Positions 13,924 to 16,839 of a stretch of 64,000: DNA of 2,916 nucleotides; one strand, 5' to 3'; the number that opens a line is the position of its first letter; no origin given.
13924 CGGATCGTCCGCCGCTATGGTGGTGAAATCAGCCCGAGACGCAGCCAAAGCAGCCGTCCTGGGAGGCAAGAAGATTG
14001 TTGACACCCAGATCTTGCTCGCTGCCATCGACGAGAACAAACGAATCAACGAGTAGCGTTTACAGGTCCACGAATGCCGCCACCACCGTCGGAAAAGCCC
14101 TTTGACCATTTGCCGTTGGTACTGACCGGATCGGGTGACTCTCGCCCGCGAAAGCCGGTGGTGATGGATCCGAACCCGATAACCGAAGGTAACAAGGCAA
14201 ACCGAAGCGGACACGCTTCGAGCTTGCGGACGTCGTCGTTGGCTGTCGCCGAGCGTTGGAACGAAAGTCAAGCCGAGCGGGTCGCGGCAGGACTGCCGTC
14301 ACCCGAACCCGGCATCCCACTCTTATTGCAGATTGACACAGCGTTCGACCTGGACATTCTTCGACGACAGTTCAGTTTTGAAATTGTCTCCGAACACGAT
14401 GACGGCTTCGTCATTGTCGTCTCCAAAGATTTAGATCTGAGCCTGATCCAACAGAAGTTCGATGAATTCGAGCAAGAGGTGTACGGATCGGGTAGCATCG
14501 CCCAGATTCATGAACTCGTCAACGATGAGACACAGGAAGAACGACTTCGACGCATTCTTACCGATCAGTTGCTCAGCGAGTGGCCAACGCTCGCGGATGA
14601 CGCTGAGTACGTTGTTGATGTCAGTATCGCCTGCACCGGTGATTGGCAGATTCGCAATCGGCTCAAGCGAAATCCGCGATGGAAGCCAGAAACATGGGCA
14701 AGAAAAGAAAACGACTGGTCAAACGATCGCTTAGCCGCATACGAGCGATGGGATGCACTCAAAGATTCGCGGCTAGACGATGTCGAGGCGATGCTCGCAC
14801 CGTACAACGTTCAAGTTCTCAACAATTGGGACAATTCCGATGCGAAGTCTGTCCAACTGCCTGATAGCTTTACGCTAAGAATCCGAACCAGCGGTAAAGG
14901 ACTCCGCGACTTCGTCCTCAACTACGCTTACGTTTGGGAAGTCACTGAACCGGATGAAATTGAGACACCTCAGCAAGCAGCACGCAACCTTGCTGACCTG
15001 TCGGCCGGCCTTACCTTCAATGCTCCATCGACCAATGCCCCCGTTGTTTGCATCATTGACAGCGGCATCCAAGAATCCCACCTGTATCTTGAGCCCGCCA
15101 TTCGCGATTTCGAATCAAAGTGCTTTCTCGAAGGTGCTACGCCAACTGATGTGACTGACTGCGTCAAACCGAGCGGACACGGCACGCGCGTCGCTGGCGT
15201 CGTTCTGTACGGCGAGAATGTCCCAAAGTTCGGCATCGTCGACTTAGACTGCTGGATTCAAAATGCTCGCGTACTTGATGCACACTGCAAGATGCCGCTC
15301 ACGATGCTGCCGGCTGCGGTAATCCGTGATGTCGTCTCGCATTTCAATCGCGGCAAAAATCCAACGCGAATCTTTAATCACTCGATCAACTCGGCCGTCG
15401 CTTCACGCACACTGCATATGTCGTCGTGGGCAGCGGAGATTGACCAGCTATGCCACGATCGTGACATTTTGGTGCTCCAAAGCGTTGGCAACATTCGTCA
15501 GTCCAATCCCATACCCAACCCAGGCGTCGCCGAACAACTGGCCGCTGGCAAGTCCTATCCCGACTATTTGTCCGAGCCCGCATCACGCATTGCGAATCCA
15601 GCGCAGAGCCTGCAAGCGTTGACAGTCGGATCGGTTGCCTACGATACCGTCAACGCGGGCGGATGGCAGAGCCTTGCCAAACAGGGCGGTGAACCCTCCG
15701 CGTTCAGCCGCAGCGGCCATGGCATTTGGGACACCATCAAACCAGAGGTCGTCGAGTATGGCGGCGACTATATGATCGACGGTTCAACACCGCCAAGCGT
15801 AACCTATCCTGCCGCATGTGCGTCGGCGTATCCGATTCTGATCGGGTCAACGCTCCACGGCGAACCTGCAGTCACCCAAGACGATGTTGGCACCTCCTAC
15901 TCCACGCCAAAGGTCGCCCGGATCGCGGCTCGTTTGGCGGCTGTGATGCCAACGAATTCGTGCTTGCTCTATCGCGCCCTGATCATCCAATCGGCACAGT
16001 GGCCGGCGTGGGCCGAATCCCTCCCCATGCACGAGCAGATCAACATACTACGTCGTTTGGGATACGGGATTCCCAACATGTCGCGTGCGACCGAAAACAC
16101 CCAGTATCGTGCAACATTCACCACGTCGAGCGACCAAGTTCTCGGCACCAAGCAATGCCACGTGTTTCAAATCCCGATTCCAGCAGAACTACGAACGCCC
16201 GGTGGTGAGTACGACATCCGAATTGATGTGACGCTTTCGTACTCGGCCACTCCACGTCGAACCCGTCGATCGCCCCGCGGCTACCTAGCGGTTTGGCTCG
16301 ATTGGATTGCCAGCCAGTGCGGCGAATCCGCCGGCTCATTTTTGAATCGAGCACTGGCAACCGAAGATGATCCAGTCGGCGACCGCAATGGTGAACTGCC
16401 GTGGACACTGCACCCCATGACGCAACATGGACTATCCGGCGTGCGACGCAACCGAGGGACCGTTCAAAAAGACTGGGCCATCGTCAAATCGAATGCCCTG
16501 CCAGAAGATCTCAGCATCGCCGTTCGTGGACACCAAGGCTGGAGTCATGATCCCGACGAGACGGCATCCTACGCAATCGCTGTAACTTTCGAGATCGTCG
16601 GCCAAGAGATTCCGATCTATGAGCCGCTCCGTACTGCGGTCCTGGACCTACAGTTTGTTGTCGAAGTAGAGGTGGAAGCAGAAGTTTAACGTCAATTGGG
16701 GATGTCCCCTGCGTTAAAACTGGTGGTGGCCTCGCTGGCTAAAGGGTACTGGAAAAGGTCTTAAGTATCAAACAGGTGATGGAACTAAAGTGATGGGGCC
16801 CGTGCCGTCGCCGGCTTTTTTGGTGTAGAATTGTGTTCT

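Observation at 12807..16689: HTH regulator - AAA+ ATPase - S8 subtilase operon inside a recombinase-bounded island: ietAS-like candidate anti-phage system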

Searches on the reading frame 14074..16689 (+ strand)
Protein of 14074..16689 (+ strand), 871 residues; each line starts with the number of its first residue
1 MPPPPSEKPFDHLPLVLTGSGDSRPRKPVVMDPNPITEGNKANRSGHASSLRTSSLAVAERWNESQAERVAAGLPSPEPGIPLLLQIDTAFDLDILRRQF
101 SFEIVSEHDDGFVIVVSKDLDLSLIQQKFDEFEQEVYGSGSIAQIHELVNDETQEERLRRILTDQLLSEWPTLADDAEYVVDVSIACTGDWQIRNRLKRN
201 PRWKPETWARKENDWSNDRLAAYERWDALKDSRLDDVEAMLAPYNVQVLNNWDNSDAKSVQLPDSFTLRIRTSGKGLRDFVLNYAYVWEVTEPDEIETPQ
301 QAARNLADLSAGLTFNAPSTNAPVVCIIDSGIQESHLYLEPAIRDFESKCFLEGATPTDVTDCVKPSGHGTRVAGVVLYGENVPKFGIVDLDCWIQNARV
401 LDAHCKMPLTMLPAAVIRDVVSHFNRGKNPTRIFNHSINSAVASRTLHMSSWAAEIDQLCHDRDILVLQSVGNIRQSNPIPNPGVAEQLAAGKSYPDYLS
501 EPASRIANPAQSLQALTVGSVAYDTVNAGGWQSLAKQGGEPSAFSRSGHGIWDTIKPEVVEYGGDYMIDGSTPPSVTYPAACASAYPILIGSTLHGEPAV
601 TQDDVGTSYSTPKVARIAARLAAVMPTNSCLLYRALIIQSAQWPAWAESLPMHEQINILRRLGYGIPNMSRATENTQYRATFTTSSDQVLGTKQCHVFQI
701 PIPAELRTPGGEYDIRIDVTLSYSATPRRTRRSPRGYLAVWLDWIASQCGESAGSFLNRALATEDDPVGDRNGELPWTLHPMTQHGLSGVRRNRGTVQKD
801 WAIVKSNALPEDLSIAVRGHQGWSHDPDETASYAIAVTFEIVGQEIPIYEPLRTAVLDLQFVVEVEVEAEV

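Call 3: search_protein_families(library=pfam, proteins=[window:14074-16689:+], max_evalue=0.01)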
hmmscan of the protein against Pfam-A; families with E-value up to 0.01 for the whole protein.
window:14074-16689:+ (871 aa): 1 family
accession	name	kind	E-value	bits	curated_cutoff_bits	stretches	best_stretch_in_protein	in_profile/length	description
PF00082.27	Peptidase_S8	-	2.3e-30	106.3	21.8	1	322-665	3-288/288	Subtilase family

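Call 4: search_protein_families(library=padloc, proteins=[window:14074-16689:+], max_evalue=0.01)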
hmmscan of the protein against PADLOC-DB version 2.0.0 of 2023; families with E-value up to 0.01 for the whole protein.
window:14074-16689:+ (871 aa): 9 families
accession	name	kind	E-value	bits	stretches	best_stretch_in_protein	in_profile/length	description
PDLC02198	IetS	-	4.1e-60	201.6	1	250-839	183-761/795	-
PDLC02201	IetS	-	6.2e-44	148.4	1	318-725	250-603/781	-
PDLC02197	IetS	-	9.1e-40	134.6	1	267-724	202-611/749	-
PDLC04233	IetS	-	2.5e-36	123.1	1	316-736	296-751/855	-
PDLC02199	IetS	-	1.2e-28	97.7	1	279-724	273-680/826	-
PDLC02200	IetS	-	4.8e-28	95.8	1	316-732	263-634/780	-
PDLC02202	IetS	-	5e-22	75.9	1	320-723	295-639/780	-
PDLC04234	IetS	-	3.7e-09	33.3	1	429-621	416-621/656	-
PDLC03014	subtilase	-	0.00026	18.6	1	484-626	274-360/391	-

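Call 5: search_protein_families(library=ncbifam, proteins=[window:14074-16689:+], max_evalue=0.01)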
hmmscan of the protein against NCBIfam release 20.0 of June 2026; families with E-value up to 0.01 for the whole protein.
window:14074-16689:+ (871 aa): 2 families
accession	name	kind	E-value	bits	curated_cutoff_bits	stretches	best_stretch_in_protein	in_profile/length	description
NF042956.1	IteS_antiphage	equivalog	6.1e-30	104.1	900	1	235-724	174-609/747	S8 family anti-phage peptidase IteS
TIGR03921.1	T7SS_mycosin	equivalog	0.00017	20.9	278.75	0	324-377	16-60/353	type VII secretion-associated serine protease mycosin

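Call 13: find_homologous_proteins(query=window:14074-16689:+, max_evalue=0.00001)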
Query window:14074-16689:+ (871 aa): 993 proteins with E <= 0.00001 among 8000 candidates; the best 120 are listed.
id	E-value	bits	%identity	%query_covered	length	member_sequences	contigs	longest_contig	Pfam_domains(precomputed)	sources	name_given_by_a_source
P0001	0.0e+0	1838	91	100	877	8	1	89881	PF00082.28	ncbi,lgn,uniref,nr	ncbi:S8 family peptidase [Rhodopirellula bahusiensis]|uniref:Protease n=1 Tax=Rhodopirellula bahusie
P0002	0.0e+0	1764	87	99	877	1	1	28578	PF00082.28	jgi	jgi:hypothetical protein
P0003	0.0e+0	1619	80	100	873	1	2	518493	PF00082.28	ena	-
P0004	0.0e+0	1516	74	99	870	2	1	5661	PF00082.28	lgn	-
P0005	0.0e+0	1493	75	97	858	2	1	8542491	PF00082.28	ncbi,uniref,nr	ncbi:S8 family peptidase [Rubripirellula lacrimiformis]|uniref:S8 family peptidase n=1 Tax=Rubripire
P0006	0.0e+0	1309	65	99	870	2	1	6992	PF27160.1,PF00082.28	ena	-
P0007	0.0e+0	1302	75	83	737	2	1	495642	PF00082.28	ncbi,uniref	ncbi:S8 family peptidase [Novipirellula rosea]|uniref:S8 family peptidase n=1 Tax=Novipirellula rose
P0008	0.0e+0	1187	59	100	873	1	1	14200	PF00082.28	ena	-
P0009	0.0e+0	1182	60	100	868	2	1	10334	PF27160.1,PF00082.28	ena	-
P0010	0.0e+0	1181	58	98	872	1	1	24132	PF00082.28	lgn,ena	-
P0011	0.0e+0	1176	59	99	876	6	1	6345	PF00082.28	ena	-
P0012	0.0e+0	1170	59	99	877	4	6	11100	PF27160.1,PF00082.28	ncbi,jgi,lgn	-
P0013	0.0e+0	1163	58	99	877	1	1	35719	PF00082.28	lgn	-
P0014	0.0e+0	1162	58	99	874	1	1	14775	PF00082.28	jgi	jgi:hypothetical protein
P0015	0.0e+0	1162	58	98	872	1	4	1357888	PF27160.1,PF00082.28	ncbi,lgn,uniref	ncbi:S8 family peptidase [Gimesia maris]|uniref:S8 family peptidase n=1 Tax=Gimesia maris TaxID=122 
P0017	0.0e+0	1161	59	99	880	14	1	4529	PF27160.1,PF00082.28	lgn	-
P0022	0.0e+0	1154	58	99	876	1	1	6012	PF27160.1,PF00082.28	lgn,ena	-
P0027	0.0e+0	1143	59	99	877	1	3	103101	PF27160.1,PF00082.28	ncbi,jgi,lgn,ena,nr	ncbi:MAG TPA: S8 family peptidase [Pirellulales bacterium]|nr:S8 family peptidase [Pirellulales bact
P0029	0.0e+0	1142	58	99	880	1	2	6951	PF27160.1,PF00082.28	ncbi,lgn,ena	-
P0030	0.0e+0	1141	57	100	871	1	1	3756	PF27160.1,PF00082.28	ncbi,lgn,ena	-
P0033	0.0e+0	1131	58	100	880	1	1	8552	PF27160.1,PF00082.28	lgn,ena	-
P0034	0.0e+0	1130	58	98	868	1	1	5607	PF27160.1,PF00082.28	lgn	-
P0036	0.0e+0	1127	56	99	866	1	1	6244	PF27160.1,PF00082.28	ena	-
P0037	0.0e+0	1125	58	99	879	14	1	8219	PF27160.1,PF00082.28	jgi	jgi:hypothetical protein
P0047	0.0e+0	1105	56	98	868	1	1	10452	PF27160.1,PF00082.28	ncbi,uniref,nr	ncbi:S8 family peptidase [Tautonia sociabilis]|uniref:S8 family peptidase n=1 Tax=Tautonia sociabili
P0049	0.0e+0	1094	56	99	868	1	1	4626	PF27160.1,PF00082.28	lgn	-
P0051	0.0e+0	1091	56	100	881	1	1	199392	PF27160.1,PF00082.28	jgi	jgi:hypothetical protein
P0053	0.0e+0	1081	56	99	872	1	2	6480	PF27160.1,PF00082.28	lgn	-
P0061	0.0e+0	1065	55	100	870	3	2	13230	PF27160.1,PF00082.28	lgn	-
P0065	0.0e+0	1055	55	99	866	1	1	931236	PF27160.1,PF00082.28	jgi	jgi:hypothetical protein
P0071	0.0e+0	1041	54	100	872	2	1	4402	PF27160.1,PF00082.28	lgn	-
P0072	0.0e+0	1038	54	100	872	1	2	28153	PF27160.1,PF00082.28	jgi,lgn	-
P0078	0.0e+0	1030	54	100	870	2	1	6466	PF27160.1,PF00082.28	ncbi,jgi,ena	jgi:hypothetical protein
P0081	0.0e+0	1025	54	100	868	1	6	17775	PF27160.1,PF00082.28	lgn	-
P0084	0.0e+0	1019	54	98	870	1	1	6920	PF27160.1,PF00082.28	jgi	jgi:hypothetical protein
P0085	0.0e+0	1017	53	98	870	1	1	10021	PF27160.1,PF00082.28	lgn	-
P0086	0.0e+0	1016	53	100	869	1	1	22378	PF27160.1,PF00082.28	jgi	-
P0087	0.0e+0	1014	54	100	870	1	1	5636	PF27160.1,PF00082.28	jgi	jgi:hypothetical protein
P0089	0.0e+0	1013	54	98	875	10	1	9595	PF27160.1,PF00082.28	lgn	-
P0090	0.0e+0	1012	53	98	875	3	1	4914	PF27160.1,PF00082.28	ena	-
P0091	1.8e-298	1011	54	99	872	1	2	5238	PF27160.1,PF00082.28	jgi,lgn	jgi:hypothetical protein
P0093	7.4e-298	1009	53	100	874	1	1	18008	PF27160.1,PF00082.28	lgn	-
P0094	8.6e-298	1009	53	98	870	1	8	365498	PF27160.1,PF00082.28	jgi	jgi:hypothetical protein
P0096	1.4e-297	1008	53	100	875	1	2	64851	PF27160.1,PF00082.28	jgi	-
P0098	1.9e-297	1007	53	100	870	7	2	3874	PF27160.1,PF00082.28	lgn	-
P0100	1.3e-296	1005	53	99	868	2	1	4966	PF27160.1,PF00082.28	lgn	-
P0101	1.3e-296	1005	53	98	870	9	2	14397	PF27160.1,PF00082.28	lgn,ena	-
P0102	4.5e-296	1003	53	100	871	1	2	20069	PF27160.1,PF00082.28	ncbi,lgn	-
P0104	2.2e-295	1001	53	100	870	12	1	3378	PF27160.1,PF00082.28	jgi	jgi:hypothetical protein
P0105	6.7e-295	999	52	100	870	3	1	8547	PF27160.1,PF00082.28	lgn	-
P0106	2.4e-294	997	53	98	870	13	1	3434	PF27160.1,PF00082.28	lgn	-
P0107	4.1e-294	996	53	98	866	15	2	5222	PF27160.1,PF00082.28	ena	-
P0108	1.0e-293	995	53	100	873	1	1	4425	PF27160.1,PF00082.28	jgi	-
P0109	1.1e-293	995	52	99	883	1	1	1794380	PF27160.1,PF00082.28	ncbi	-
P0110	2.0e-293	994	53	99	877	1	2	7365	PF27160.1,PF00082.28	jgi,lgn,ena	jgi:hypothetical protein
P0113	7.1e-293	992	53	100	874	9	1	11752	PF27160.1,PF00082.28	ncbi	ncbi:MAG: S8 family peptidase [Isosphaeraceae bacterium]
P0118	2.4e-291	987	53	96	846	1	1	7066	PF27160.1,PF00082.28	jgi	jgi:hypothetical protein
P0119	4.2e-291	986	52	98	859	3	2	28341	PF27160.1,PF00082.28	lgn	-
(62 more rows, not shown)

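Call 15: find_related_loci(query=A1, collection=genome_contigs, flank=8000)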
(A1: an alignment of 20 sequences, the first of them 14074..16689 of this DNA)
Query A1 (871 aa) in genome_contigs; peptide patterns used: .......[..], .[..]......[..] (x = any residue, [..] = any of these).
437 stretches matched a pattern; 375 encode a relative of the query (tblastn E <= 1e-3); the best 80 are kept; 80 distinct loci.
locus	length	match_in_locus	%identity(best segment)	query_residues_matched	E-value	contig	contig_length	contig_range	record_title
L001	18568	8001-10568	74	4-860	0e+0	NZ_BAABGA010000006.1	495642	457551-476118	Novipirellula rosea strain JCM 17759 sequence006, whole genome shotgun sequence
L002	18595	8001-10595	60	4-871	0e+0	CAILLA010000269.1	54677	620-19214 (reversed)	MAG: uncultured Schlesneria sp. isolate Umea3_bin-3867 genome assembly, contig: bin-3867:269/307, whole genome shotgun s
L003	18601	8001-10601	58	3-871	0e+0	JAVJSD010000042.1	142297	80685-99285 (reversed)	MAG: Pirellulaceae bacterium isolate G1-WW12-08 k141_99560, whole genome shotgun sequence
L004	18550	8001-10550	59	10-860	0e+0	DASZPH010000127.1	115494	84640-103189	MAG TPA_asm: Pirellulales bacterium isolate SMAG_U5966 k141_595510, whole genome shotgun sequence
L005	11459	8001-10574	59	1-860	0e+0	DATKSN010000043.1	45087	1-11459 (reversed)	MAG TPA_asm: Pirellulales bacterium isolate SMAG_U14055 k141_110797, whole genome shotgun sequence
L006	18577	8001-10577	59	1-860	0e+0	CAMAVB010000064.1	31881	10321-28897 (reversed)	MAG: Candidatus Kuenenia stuttgartiensis isolate LH-05nov19-79 genome assembly, contig: LH-05nov19-C2586, whole genome s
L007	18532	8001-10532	58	3-848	0e+0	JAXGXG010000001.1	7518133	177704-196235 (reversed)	MAG: Thermoguttaceae bacterium isolate AnMBR.bin485 bin485_1, whole genome shotgun sequence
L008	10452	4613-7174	56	5-860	0e+0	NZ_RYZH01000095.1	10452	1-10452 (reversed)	Tautonia sociabilis strain GM2012 NODE_95_length_10452_cov_8.50828_ID_6805, whole genome shotgun sequence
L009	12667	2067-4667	55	2-871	0e+0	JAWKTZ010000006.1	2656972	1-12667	MAG: Planctomycetaceae bacterium isolate ABC1.50 ABC1.50.fa-6, whole genome shotgun sequence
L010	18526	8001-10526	56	28-871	0e+0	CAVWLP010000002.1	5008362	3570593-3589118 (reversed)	MAG: uncultured Phycisphaerales bacterium isolate MFD04434.bin.2.6 genome assembly, contig: contig_5192, whole genome sh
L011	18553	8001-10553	54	5-860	0e+0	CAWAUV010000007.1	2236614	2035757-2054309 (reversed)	MAG: uncultured Planctomycetaceae bacterium isolate MFD09495.bin.2.17 genome assembly, contig: contig_477, whole genome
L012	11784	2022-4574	54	5-860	0e+0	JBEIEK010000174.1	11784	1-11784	MAG: Planctomycetaceae bacterium isolate Sample-101-S75-bin-75 Sample_101_S75-bin_75-k141_1198439, whole genome shotgun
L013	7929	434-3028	53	5-871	0e+0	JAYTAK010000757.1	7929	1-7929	MAG: Candidatus Kuenenia sp. isolate GFS_13877 GFS_13877_756, whole genome shotgun sequence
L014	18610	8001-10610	53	5-871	0e+0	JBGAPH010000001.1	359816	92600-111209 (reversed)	MAG: Pirellulales bacterium isolate MAG_AAO_H125.26 AAOH125-26_opera_contig_126, whole genome shotgun sequence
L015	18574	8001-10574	52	3-861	0e+0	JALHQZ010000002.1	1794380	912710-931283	MAG: Pirellulales bacterium isolate maxbin.065 c_000000000002, whole genome shotgun sequence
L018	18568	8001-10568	52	5-871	0e+0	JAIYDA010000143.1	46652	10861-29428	MAG: Planctomycetaceae bacterium isolate H1_MAG_00021 pond_H1_MAG_00021_000000000077, whole genome shotgun sequence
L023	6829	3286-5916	50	3-860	0e+0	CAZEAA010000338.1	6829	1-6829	MAG TPA_asm: uncultured Sandaracinaceae bacterium isolate SRP296810_co1_247 genome assembly, contig: NODE_15676_length_6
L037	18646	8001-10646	49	5-864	0e+0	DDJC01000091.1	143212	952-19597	MAG TPA_asm: Burkholderiales bacterium UBA1834 UBA1834_contig_125, whole genome shotgun sequence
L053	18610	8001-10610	50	10-860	0e+0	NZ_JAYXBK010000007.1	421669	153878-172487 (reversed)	Paraburkholderia sp. MPAMCS5 contig7, whole genome shotgun sequence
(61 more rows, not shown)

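Call 20: search_dna_similar(query=window:14074-16689:+, collection=plasmids, mode=protein, max_rows=40, rows=spread)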
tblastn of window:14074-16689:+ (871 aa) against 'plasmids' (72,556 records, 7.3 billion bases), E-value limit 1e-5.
Records with a match: 483; places in all: 487; records where one place covers at least 80% of the query: 15.
Best place of each record, by identity: <60% 483.
By first word of the organism name: Klebsiella 198; Agrobacterium 54; Rhizobium 48; Burkholderia 25; Bradyrhizobium 15; Enterobacter 13; Leptolyngbya 7; Rhodococcus 7; Enterococcus 7; Sphingobium 6; and 58 more.
By predicted mobility (MOB-suite, as given by PLSDB): conjugative 340; non-mobilizable 122; mobilizable 21.
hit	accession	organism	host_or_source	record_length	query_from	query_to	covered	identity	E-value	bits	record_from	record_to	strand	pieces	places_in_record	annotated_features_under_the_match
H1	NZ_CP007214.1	Burkholderia plantarii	-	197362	5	860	98%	50.7%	0e+0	823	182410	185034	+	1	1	S8 family peptidase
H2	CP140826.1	Rhizobium beringeri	Trifolium pratense,whole organism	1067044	95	856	87%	26.6%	8e-36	155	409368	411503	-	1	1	S8 family peptidase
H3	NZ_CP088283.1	Bradyrhizobium quebecense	soybean cv. AC Glengarry,Cell ...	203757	184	853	77%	26.0%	1e-26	125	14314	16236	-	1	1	S8 family peptidase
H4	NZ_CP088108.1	Rhizobium ruizarguesonis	cell culture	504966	321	856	62%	27.8%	5e-29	133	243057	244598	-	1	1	none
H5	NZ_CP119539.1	Agrobacterium fabrum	-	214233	259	857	69%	24.5%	3e-17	95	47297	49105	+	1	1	S8 family peptidase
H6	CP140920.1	Sinorhizobium meliloti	Medicago lupulina,whole organism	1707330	220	723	58%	28.1%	3e-27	127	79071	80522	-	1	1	S8 family peptidase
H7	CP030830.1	Neorhizobium sp. NCHU2750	Rosa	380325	308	859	63%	25.5%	1e-16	93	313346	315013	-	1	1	hypothetical protein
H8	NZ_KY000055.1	Agrobacterium rubi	-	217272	317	857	62%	25.4%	1e-18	100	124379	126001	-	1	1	S8 family peptidase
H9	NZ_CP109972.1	Agrobacterium salinitolerans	-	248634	318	857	62%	25.3%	1e-18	99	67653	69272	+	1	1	S8 family peptidase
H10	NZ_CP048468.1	Agrobacterium tumefaciens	walnut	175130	317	857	62%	25.1%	7e-18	97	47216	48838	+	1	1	S8 family peptidase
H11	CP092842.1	Bradyrhizobium sp. 62B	Arachis hypogaea L.,cell ...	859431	318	859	62%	25.0%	6e-20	103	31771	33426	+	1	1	S8 family peptidase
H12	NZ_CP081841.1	Agrobacterium vitis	Vitis,Cell culture,South Africa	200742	317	857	62%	24.9%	4e-17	95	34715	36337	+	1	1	S8 family peptidase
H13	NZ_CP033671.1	Burkholderia glumae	bacterial cell,diseased rice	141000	308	852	63%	24.5%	3e-11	75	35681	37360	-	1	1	S8 family peptidase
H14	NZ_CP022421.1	Pseudosulfitobacter pseudonitzschiae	Skeletonema marinoi strain RO5AC,Cell ...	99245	308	856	63%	24.0%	2e-12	79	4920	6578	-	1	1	S8 family peptidase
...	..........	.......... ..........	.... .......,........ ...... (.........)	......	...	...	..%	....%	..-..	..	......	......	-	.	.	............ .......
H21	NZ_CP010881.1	Escherichia coli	Homo sapiens,sputum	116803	317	859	62%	23.8%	3e-17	95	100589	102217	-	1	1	S8 family peptidase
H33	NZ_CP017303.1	Rhodococcus sp. YL-1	pure culture,soil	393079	317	723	47%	26.7%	5e-13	81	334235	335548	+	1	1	S8 family peptidase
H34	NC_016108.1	Methylotuvimicrobium alcaliphilum 20Z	-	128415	321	682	42%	28.1%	5e-19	100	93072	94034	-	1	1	S8 family peptidase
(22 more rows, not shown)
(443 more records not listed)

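Call 24: search_protein_families(library=pfam, proteins=[P0015, P0006, L037:6402-6863:+, L023:1815-2159:+, L053:6490-6834:+], max_evalue=0.01)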
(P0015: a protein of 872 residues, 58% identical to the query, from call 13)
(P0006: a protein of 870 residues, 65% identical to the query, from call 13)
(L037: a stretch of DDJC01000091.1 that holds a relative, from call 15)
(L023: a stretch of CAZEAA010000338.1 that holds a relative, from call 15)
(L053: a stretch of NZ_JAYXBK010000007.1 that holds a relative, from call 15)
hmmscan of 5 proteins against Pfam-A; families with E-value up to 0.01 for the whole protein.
P0015 (872 aa): 1 family
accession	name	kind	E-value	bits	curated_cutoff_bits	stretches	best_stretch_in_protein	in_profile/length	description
PF00082.27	Peptidase_S8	-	1.1e-29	104.1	21.8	1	318-661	3-288/288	Subtilase family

P0006 (870 aa): 1 family
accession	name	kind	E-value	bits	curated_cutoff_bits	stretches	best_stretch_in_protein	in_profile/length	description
PF00082.27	Peptidase_S8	-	4.7e-27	95.5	21.8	1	321-662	3-288/288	Subtilase family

L037:6402-6863:+ (153 aa): 3 families
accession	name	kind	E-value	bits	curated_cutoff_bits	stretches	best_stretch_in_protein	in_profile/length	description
PF01381.28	HTH_3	-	2.6e-07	31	23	1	98-141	1-44/55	Helix-turn-helix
PF13560.12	HTH_31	-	2.8e-05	24.8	27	1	96-137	4-46/64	Helix-turn-helix domain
PF15731.11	MqsA_antitoxin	-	0.0023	18.5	30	1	94-146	70-122/131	Antitoxin component of bacterial toxin-antitoxin system, MqsA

L023:1815-2159:+ (114 aa): 3 families
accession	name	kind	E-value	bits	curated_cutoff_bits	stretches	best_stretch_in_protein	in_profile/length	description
PF01381.28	HTH_3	-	6.7e-06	26.5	23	1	26-73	8-55/55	Helix-turn-helix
PF13560.12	HTH_31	-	0.0043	17.8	27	1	26-71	13-59/64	Helix-turn-helix domain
PF04218.19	CENP-B_N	-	0.009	16.1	21.2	0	25-54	20-49/53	CENP-B N-terminal DNA-binding domain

L053:6490-6834:+ (114 aa): 0 families
